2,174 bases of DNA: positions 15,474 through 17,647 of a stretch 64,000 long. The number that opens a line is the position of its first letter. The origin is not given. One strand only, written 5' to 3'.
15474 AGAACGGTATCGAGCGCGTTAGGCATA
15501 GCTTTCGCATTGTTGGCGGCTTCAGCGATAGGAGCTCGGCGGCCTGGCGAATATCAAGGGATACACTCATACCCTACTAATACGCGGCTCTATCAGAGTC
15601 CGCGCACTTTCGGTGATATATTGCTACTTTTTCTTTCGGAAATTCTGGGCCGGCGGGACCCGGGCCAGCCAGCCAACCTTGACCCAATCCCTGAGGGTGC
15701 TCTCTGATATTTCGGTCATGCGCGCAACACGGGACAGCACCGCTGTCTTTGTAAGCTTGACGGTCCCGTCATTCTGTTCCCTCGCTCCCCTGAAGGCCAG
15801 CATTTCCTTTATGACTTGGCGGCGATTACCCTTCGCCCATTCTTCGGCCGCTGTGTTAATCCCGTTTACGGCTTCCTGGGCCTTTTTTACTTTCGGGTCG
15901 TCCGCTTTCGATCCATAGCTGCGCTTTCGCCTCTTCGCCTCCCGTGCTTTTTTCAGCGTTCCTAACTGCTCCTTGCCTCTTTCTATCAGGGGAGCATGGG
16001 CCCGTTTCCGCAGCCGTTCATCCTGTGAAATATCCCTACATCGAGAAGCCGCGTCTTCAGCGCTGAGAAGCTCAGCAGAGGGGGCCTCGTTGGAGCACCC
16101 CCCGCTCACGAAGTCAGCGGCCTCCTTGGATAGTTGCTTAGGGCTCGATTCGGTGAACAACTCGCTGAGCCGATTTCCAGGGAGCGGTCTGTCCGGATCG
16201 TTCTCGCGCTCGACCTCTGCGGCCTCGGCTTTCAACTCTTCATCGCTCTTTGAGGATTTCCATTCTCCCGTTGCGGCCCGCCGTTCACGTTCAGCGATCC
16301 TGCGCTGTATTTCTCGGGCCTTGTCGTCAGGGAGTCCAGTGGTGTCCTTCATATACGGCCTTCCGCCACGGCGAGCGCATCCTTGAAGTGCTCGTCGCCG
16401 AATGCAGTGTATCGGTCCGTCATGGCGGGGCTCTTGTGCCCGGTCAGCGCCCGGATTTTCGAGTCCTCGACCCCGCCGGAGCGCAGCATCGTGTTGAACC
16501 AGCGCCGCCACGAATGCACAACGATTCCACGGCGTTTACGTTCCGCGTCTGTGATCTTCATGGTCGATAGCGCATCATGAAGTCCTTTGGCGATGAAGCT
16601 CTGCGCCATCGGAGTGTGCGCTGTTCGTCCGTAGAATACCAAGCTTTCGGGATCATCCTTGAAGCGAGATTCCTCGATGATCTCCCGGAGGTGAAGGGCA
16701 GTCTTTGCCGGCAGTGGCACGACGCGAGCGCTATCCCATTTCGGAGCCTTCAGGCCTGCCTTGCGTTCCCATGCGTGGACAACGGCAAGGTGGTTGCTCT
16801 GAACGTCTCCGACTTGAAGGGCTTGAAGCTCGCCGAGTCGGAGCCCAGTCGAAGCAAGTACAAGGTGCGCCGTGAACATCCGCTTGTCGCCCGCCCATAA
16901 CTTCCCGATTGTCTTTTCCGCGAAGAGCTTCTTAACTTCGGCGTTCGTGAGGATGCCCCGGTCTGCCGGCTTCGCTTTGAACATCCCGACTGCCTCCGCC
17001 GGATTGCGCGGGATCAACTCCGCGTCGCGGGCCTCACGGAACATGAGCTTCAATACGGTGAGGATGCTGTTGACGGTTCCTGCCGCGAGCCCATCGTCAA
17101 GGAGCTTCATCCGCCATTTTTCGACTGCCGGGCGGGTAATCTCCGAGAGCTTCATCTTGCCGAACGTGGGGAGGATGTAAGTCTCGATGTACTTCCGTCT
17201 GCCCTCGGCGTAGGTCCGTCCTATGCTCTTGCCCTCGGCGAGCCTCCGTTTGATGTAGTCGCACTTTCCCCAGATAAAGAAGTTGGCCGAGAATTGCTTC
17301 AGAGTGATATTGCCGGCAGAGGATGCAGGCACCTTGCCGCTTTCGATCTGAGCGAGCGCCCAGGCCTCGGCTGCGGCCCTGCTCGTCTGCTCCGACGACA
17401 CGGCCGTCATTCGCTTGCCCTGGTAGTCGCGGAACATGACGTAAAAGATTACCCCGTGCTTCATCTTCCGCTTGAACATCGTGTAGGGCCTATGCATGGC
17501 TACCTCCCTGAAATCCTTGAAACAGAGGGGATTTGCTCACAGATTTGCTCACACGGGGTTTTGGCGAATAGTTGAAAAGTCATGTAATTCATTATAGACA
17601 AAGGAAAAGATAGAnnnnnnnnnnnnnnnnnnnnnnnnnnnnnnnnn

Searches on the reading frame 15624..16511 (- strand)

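Call 47: search_protein_families(library=padloc, proteins=[window:15624-16511:-], max_evalue=0.01)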
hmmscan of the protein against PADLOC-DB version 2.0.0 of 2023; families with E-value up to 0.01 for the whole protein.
window:15624-16511:- (295 aa): 0 families

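Call 62: search_protein_families(library=phrogs, proteins=[window:15624-16511:-], max_evalue=0.001)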
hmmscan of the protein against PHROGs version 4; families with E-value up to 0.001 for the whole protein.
window:15624-16511:- (295 aa): 0 families

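Call 65: search_protein_families(library=pfam, proteins=[window:15624-16511:-], max_evalue=5)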
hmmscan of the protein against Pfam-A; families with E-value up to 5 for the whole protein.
window:15624-16511:- (295 aa): 3 families
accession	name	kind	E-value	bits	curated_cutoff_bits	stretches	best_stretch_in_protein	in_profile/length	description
PF00376.29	MerR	-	0.03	14.6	28.2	1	262-282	5-25/38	MerR family regulatory protein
PF01527.26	HTH_Tnp_1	-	0.047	14.4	24.1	1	250-278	15-45/75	Transposase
PF13411.12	MerR_1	-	0.15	12.6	21.6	1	260-282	4-26/69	MerR HTH family regulatory protein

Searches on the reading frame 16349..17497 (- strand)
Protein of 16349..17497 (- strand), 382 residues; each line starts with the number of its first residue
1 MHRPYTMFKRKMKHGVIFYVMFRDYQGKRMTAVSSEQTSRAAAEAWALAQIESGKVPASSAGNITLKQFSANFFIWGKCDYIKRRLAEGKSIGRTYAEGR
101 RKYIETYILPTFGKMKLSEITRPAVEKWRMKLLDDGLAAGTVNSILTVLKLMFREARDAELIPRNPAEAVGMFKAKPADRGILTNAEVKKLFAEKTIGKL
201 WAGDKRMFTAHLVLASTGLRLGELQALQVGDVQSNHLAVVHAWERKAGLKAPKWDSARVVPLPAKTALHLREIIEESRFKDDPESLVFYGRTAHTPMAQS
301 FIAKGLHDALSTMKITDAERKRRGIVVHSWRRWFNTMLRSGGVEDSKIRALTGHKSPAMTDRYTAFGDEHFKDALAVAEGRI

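Call 6: search_protein_families(library=pfam, proteins=[window:16349-17497:-], max_evalue=0.01)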
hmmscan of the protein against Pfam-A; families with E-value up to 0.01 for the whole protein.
window:16349-17497:- (382 aa): 5 families
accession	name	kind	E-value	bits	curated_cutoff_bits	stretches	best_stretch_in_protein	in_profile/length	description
PF00589.27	Phage_integrase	-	6.4e-16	59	27.1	1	183-366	3-168/172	Phage integrase family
PF14659.12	Phage_int_SAM_3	-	1.2e-08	35.5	22.6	1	93-133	18-58/58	Phage integrase, N-terminal SAM-like domain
PF22022.2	Phage_int_M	-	0.00024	21.7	27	1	93-169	17-92/96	Phage integrase central domain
PF13102.12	Phage_int_SAM_5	-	0.00052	20.8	22.3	1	101-168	29-94/98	Phage integrase SAM-like domain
PF24624.1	Int_N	-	0.0091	17.1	27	0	107-174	32-100/100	Phage integrase, N-terminal domain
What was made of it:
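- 16349..17497 (-): Tyrosine integrase of the island. Pfam Phage_integrase and SAM-like N-terminal domains (call 6).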

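Call 60: find_related_loci(query=window:16352-17497:-, collection=metagenome_contigs, flank=10000)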
Query window:16352-17497:- (382 aa) in metagenome_contigs; peptide patterns used: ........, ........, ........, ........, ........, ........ (x = any residue, [..] = any of these).
68 stretches matched a pattern; 3 encode a relative of the query (tblastn E <= 1e-3); 3 distinct loci.
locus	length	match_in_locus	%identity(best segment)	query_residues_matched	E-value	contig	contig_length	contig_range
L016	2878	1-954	100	65-382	0e+0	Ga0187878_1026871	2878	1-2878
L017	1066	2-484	85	222-382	7e-100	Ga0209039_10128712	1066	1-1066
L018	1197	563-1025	71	159-375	3e-72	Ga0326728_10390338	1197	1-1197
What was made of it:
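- Tried and rejected: The metagenome scan with the integrase returned three short contigs that were useless for comparing cargo (call 60).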
